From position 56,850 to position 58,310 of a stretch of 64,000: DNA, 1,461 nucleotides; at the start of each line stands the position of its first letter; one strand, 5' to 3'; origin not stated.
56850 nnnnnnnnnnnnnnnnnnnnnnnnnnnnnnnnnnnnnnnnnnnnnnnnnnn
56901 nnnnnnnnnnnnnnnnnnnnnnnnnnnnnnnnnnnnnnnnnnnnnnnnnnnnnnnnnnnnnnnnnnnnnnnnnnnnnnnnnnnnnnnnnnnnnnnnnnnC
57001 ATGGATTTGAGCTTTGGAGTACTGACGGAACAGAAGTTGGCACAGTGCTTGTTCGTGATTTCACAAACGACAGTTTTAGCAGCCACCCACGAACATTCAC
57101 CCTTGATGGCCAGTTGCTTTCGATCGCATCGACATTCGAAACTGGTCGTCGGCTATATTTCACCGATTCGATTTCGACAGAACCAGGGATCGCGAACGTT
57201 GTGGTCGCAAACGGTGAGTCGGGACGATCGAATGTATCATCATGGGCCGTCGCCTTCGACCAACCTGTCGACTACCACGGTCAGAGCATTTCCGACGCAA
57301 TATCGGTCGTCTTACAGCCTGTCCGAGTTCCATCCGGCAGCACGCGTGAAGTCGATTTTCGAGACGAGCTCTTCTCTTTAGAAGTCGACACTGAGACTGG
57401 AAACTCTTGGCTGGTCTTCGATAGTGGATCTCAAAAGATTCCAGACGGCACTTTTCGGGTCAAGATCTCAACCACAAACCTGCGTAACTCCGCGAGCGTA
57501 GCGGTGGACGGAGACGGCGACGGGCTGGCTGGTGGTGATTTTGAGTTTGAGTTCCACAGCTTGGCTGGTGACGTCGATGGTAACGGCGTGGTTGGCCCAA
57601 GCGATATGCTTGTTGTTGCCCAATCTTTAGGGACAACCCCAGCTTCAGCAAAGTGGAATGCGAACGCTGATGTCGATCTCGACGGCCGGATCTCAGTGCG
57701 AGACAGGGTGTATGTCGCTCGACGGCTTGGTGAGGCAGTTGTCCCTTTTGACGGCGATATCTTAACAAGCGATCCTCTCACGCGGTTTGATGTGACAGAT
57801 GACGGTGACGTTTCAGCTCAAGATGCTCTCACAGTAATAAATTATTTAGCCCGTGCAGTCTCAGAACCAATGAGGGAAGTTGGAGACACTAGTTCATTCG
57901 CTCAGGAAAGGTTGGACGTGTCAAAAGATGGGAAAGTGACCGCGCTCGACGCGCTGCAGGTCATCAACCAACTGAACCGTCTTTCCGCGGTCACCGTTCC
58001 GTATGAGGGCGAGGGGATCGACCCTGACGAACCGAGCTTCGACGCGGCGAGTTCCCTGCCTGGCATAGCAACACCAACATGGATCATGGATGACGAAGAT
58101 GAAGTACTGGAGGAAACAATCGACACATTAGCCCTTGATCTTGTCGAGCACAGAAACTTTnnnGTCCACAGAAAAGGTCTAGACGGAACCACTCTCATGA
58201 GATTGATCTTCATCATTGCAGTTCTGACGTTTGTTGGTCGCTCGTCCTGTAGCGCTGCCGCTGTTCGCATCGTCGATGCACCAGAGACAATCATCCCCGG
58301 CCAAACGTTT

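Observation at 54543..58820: Dockerin-bearing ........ giant protein next to a cohesin-like PEP-CTERM protein: candidate surface tethering pair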

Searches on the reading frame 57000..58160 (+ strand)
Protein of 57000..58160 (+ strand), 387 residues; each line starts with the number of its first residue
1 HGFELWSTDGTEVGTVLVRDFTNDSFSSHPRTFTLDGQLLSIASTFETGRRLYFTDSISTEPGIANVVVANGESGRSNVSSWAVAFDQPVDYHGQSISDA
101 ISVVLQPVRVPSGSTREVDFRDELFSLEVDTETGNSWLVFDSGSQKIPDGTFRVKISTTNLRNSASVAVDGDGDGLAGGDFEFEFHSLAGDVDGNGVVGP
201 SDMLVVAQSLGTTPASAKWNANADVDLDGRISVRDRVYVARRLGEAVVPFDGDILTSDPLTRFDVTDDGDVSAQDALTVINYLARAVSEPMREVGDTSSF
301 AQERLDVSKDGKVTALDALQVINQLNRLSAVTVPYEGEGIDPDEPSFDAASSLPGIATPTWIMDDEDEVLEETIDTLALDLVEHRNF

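Call 38: search_protein_families(library=pfam, proteins=[window:57000-58160:+], max_evalue=0.01)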
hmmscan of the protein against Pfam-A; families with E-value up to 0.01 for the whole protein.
window:57000-58160:+ (387 aa): 2 families
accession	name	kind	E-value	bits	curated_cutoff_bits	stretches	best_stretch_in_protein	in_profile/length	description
PF00404.24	Dockerin_1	-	7.3e-24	84.2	22.9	2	263-326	2-57/57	Dockerin type I domain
PF13499.12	EF-hand_7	-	0.00051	20.8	30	0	191-233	12-59/67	EF-hand domain pair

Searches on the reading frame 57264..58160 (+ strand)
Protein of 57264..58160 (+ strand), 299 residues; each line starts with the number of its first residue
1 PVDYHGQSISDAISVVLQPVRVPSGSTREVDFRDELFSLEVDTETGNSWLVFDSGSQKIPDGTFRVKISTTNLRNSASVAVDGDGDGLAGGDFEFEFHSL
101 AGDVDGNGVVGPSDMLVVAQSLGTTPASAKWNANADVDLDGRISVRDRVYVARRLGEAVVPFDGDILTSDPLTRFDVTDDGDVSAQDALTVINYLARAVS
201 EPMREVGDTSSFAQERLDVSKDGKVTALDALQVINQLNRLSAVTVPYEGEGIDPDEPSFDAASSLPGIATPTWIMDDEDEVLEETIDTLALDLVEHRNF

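Call 57: search_solved_structures(query=A4, max_evalue=0.01, show_alignments=2)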
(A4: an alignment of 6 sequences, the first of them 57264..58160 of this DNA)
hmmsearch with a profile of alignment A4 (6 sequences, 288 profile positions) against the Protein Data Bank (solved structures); distinct sequences matched with E-value up to 0.01: 204 (the best 60 are shown).
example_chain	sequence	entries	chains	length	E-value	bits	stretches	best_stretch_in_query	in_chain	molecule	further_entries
2y3n_B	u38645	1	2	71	4.4e-09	39.1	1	95-154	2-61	CELLULOSOMAL FAMILY-48 PROCESSIVE GLYCOSIDE HYDROLASE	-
9ya0_SA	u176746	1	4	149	6.5e-08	35.3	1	101-142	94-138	Calmodulin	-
1exr_A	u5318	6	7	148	1.1e-07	34.6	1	101-142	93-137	CALMODULIN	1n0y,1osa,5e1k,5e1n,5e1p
1clm_A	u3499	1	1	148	1.1e-07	34.6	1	101-142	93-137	CALMODULIN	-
1ahr_A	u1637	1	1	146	2e-07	33.7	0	101-142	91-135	CALMODULIN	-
7jts_t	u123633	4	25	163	2.6e-07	33.3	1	101-223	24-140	Calmodulin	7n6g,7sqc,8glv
9y6s_8M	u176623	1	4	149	3.1e-07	33.1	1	101-142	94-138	Calmodulin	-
2k0j_A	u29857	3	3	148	3.6e-07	32.8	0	101-143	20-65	calmodulin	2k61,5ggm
8x39_A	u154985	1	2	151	5.7e-07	32.2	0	99-159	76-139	Serine protease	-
8x3a_A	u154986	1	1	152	5.8e-07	32.2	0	99-159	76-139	Serine protease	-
3u0k_A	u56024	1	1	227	7.1e-07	31.9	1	101-223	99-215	RCaMP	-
9u9d_A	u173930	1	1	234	7.2e-07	31.9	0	101-142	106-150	Myosin light chain kinase, smooth muscle, deglutamylated form,Green fluorescent protein,Ca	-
2lv6_A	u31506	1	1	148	7.8e-07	31.8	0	101-142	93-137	Calmodulin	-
1qs7_A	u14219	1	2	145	8.4e-07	31.6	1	101-145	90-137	CALMODULIN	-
9e5c_4x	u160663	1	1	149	8.7e-07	31.6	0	101-142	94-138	Calmodulin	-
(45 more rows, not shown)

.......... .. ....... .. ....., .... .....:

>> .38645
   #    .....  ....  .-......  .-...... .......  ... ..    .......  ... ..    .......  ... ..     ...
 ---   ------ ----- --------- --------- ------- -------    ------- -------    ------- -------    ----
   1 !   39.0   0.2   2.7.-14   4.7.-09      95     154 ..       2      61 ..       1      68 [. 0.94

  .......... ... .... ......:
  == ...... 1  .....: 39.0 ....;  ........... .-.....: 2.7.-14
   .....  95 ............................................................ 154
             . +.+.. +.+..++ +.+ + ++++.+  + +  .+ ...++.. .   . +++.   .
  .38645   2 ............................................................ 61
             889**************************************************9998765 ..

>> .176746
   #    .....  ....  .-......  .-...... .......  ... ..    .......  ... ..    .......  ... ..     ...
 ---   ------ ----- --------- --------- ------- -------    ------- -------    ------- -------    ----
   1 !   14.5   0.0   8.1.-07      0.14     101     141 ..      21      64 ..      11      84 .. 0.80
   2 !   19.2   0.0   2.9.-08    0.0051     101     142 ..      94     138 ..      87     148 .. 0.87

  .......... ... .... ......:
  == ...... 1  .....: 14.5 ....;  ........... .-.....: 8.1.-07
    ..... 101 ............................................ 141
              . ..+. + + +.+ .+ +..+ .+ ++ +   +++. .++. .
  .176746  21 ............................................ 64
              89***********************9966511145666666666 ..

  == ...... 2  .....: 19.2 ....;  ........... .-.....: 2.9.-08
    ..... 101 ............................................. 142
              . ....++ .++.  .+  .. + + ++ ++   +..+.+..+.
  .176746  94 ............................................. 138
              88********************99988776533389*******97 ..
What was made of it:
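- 57564..57752 (+): Dockerin module 1: Ca loops at aa 1010 (DVDGNG) and 1043 (DVDLDG). The second helix is Arg-rich (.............). The profile of this region matches the crystallised cohesin-bound dockerin 2y3n_B at E 4.4e-9 (call 57).
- On Dockerin type I (Pfam PF00404): Module 1 aligns over both repeats with the crystallised dockerin 2y3n_B at E 4.4e-9 (call 57).
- Module 1 aligns with the dockerin crystallised on a type II cohesin, 2y3n_B, at E 4.4e-9 (call 57).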
